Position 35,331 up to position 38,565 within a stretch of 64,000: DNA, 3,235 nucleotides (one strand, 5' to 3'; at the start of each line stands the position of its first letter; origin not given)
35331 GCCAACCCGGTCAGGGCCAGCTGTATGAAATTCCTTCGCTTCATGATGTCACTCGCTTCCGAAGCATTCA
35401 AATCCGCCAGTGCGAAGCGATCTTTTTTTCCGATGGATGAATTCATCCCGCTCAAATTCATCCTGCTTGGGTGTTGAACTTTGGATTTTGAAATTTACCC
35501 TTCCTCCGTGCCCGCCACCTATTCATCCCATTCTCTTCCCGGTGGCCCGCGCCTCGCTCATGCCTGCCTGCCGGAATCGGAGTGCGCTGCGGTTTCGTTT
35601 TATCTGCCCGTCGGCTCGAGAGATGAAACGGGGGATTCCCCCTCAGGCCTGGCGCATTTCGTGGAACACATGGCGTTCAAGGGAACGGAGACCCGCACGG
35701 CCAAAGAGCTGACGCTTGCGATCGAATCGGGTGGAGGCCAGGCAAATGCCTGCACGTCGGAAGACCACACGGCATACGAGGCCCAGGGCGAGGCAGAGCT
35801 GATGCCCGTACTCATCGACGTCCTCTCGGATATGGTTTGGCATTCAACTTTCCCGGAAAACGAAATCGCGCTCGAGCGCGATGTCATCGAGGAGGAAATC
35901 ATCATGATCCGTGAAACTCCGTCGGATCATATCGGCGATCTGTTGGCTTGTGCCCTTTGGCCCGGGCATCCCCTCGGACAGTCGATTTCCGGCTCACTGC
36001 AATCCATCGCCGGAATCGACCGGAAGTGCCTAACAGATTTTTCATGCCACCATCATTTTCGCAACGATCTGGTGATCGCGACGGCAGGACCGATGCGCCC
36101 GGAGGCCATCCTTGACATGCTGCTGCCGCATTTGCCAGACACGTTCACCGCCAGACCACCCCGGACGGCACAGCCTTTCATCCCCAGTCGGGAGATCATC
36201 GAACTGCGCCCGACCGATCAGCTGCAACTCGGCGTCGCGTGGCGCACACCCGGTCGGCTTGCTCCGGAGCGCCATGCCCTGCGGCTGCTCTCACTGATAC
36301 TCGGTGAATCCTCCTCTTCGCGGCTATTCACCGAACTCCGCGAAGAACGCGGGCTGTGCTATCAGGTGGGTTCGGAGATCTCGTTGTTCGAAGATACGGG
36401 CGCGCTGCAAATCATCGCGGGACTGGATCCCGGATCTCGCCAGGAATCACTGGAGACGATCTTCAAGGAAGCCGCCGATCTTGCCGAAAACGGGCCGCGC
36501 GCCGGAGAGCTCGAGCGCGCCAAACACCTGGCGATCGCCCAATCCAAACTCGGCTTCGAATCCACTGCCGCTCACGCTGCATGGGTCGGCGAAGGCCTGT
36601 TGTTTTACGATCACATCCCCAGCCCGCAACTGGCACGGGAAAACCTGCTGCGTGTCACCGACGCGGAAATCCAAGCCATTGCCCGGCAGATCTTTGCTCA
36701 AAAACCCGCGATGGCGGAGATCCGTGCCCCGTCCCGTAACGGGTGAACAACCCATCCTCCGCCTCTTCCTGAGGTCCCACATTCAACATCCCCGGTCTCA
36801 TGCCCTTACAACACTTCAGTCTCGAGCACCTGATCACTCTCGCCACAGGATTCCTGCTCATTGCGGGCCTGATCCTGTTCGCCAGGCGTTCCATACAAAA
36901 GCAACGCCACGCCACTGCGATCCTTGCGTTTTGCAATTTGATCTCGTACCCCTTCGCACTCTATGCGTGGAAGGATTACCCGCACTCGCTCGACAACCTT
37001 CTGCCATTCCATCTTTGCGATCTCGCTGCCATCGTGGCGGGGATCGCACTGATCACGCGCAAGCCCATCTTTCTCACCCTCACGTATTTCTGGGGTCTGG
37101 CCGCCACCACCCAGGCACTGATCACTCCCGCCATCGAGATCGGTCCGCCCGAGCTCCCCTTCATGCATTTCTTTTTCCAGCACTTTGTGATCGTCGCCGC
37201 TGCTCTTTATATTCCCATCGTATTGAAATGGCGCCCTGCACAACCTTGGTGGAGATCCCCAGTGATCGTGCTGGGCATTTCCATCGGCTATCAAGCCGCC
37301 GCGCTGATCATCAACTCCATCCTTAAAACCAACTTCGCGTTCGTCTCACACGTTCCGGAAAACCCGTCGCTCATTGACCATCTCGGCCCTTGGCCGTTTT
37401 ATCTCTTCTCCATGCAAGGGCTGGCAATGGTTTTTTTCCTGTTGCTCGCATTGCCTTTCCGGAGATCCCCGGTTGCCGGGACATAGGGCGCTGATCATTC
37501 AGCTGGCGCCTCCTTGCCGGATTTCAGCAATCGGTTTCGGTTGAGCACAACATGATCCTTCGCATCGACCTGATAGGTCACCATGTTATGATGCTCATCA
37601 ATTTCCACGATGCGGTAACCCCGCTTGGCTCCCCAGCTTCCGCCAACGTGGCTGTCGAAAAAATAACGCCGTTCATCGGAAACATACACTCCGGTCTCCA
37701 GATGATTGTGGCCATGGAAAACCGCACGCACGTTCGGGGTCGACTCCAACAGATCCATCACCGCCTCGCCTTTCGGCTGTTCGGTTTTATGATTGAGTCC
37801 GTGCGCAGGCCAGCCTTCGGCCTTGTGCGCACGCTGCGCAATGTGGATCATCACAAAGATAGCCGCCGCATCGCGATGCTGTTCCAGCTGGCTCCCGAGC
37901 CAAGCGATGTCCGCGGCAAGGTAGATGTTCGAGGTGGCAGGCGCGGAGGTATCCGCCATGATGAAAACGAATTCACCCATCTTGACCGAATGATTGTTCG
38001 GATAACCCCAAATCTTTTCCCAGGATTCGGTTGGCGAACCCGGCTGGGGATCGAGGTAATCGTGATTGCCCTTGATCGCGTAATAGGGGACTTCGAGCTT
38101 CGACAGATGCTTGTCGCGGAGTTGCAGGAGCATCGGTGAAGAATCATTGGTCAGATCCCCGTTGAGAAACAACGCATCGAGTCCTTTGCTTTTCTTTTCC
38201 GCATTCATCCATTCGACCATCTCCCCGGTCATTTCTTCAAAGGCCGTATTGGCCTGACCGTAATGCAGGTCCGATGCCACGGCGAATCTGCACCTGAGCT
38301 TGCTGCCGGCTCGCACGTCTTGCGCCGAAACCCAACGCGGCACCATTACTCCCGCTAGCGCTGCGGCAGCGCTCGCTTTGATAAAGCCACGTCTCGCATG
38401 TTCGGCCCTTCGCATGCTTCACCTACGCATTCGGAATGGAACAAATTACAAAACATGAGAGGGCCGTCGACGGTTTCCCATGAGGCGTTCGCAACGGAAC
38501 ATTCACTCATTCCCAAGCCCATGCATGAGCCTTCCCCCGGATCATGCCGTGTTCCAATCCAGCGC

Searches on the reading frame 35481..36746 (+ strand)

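Call 12: search_protein_families(library=pfam, proteins=[window:35481-36746:+], max_evalue=0.001)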
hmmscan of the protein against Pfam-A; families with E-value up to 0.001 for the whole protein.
window:35481-36746:+ (421 aa): 2 families
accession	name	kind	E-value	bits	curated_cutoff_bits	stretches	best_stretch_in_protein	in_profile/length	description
PF00675.25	Peptidase_M16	-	5.5e-30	104.7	22.3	1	32-170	9-146/149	Insulinase (Peptidase family M16)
PF05193.26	Peptidase_M16_C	-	1.1e-27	97.6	23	1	181-349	4-179/181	Peptidase M16 inactive domain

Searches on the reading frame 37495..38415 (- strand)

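Call 12: search_protein_families(library=pfam, proteins=[window:37495-38415:-], max_evalue=0.001)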
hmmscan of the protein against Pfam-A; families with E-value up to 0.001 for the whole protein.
window:37495-38415:- (306 aa): 2 families
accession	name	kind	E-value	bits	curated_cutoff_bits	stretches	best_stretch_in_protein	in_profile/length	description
PF00149.33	Metallophos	-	5e-11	43.8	21.5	1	43-238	2-189/191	Calcineurin-like phosphoesterase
PF12850.12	Metallophos_2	-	7.4e-05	23.2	27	1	43-240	2-119/154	Calcineurin-like phosphoesterase superfamily domain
